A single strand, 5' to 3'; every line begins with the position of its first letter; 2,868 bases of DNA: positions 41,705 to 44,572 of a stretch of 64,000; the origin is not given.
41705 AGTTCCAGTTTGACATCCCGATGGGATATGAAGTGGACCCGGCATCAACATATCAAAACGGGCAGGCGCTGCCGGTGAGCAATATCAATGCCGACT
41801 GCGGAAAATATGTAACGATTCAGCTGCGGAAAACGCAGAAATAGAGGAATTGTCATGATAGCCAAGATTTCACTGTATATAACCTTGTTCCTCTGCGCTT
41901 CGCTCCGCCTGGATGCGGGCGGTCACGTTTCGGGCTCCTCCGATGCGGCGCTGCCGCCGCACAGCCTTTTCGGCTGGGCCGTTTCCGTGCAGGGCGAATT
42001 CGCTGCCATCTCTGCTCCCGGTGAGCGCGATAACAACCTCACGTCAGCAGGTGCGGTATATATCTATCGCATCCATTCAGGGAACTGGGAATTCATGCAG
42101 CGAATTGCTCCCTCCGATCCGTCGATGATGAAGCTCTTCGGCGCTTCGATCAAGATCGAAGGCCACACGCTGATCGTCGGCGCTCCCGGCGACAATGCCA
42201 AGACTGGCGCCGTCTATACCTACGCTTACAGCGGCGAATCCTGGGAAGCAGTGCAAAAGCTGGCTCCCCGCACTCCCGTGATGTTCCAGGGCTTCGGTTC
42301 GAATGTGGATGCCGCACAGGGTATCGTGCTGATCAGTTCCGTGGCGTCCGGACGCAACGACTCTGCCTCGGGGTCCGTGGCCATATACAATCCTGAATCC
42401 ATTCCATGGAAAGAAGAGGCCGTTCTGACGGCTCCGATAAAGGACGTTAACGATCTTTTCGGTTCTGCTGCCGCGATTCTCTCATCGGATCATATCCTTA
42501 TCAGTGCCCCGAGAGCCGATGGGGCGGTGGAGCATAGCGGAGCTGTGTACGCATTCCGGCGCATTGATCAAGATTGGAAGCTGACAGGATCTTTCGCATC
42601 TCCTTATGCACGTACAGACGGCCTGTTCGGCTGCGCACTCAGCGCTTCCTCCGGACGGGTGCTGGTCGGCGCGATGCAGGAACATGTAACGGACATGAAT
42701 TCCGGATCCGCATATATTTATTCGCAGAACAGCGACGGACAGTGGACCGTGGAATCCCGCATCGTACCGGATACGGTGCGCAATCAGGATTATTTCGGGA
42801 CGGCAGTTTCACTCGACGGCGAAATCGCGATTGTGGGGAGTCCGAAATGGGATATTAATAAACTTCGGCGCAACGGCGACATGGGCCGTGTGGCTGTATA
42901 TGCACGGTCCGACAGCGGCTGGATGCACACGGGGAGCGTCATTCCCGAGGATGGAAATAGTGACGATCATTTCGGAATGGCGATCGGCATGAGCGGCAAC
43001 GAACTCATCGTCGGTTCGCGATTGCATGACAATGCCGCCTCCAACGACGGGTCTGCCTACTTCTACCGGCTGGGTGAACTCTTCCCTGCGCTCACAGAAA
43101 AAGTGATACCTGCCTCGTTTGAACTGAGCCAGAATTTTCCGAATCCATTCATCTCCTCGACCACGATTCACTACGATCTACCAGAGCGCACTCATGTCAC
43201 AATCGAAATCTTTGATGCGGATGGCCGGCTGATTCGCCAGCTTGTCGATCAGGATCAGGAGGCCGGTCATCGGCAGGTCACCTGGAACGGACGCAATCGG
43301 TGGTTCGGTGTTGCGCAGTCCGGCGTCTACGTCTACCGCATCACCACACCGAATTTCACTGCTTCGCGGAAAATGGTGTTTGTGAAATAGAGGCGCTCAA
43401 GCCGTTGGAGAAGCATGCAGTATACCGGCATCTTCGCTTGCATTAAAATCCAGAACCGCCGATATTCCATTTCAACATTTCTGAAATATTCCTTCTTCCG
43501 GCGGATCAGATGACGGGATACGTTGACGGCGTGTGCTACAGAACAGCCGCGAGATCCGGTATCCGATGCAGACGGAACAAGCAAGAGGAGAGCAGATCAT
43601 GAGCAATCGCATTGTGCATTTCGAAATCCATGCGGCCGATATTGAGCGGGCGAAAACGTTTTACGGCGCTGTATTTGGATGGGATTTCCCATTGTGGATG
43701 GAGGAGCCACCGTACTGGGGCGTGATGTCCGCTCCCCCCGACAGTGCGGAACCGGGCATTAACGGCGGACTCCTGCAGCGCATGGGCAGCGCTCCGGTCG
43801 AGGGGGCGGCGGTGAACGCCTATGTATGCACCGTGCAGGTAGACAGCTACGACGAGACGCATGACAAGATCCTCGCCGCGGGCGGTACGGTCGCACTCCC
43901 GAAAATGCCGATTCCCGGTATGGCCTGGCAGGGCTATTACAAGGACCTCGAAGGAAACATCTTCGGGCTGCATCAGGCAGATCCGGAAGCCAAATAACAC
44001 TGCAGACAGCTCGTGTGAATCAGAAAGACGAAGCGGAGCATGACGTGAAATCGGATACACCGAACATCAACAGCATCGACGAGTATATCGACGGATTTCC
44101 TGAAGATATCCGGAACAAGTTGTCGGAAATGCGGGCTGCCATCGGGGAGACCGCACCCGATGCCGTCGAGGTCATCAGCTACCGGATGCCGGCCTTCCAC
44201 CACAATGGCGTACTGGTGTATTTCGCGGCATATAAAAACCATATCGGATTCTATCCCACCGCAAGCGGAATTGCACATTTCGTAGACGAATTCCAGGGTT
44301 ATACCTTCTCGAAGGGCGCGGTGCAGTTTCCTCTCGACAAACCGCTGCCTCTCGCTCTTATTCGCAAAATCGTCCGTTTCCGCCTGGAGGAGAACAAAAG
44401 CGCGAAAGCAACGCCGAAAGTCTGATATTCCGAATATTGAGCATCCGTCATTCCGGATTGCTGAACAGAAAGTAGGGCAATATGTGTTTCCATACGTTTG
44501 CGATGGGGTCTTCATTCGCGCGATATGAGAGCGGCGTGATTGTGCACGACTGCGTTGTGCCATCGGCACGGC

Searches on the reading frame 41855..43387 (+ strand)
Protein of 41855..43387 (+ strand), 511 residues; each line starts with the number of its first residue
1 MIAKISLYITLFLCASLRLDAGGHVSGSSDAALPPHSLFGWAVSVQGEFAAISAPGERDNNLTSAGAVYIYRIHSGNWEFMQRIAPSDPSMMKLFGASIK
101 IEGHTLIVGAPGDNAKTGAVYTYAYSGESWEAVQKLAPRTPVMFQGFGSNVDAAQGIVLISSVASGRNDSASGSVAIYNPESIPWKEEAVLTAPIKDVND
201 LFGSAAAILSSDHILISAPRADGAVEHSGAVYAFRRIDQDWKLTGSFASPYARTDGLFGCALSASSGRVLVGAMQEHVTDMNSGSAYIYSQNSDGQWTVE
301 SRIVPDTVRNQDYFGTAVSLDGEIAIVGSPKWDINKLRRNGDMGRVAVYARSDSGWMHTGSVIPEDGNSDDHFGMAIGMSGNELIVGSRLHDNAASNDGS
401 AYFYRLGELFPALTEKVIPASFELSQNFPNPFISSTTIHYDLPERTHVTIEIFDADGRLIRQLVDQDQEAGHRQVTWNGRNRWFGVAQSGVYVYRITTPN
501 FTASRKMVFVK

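Call 68: search_protein_families(library=pfam, proteins=[window:41855-43387:+], max_evalue=0.001)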
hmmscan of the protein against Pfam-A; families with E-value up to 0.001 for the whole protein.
window:41855-43387:+ (511 aa): 4 families
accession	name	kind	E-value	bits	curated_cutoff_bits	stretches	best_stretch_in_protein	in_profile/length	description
PF14312.12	FG-GAP_2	-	6.3e-56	186.8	23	6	356-404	1-49/49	FG-GAP repeat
PF13860.13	FlgD_ig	-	7e-07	29.6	27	1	436-497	12-74/79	FlgD Ig-like domain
PF18962.6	Por_Secre_tail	-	6.8e-06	26.7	27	1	428-508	2-74/75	Secretion system C-terminal sorting domain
PF01839.29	FG-GAP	-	4.7e-05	23.6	22.1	0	51-71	19-37/37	FG-GAP repeat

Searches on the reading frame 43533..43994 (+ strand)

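Call 3: search_protein_families(library=pfam, proteins=[window:43533-43994:+], max_evalue=1)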
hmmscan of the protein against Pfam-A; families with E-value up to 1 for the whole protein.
window:43533-43994:+ (154 aa): 3 families
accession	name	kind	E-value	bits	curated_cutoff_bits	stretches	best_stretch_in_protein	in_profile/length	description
PF22677.2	Ble-like_N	-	5.2e-11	42.6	24.5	1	26-53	1-28/41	Bleomycin resistance protein-like N-terminal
PF00903.31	Glyoxalase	-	2.8e-06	28.2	20.6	1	26-143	1-118/121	Glyoxalase/Bleomycin resistance protein/Dioxygenase superfamily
PF18029.7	Glyoxalase_6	-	0.0015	19.6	23.6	1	32-145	4-104/106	Glyoxalase-like domain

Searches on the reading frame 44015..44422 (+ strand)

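Call 3: search_protein_families(library=pfam, proteins=[window:44015-44422:+], max_evalue=1)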
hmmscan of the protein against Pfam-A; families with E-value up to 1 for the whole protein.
window:44015-44422:+ (136 aa): 2 families
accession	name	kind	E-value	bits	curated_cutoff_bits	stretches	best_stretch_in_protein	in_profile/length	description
PF08818.16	DUF1801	-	6.3e-16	59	27.2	1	33-123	2-84/85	Domain of unknown function (DU1801)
PF11900.14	DUF3420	-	0.15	12.6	24.9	0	104-127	4-27/47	Domain of unknown function (DUF3420)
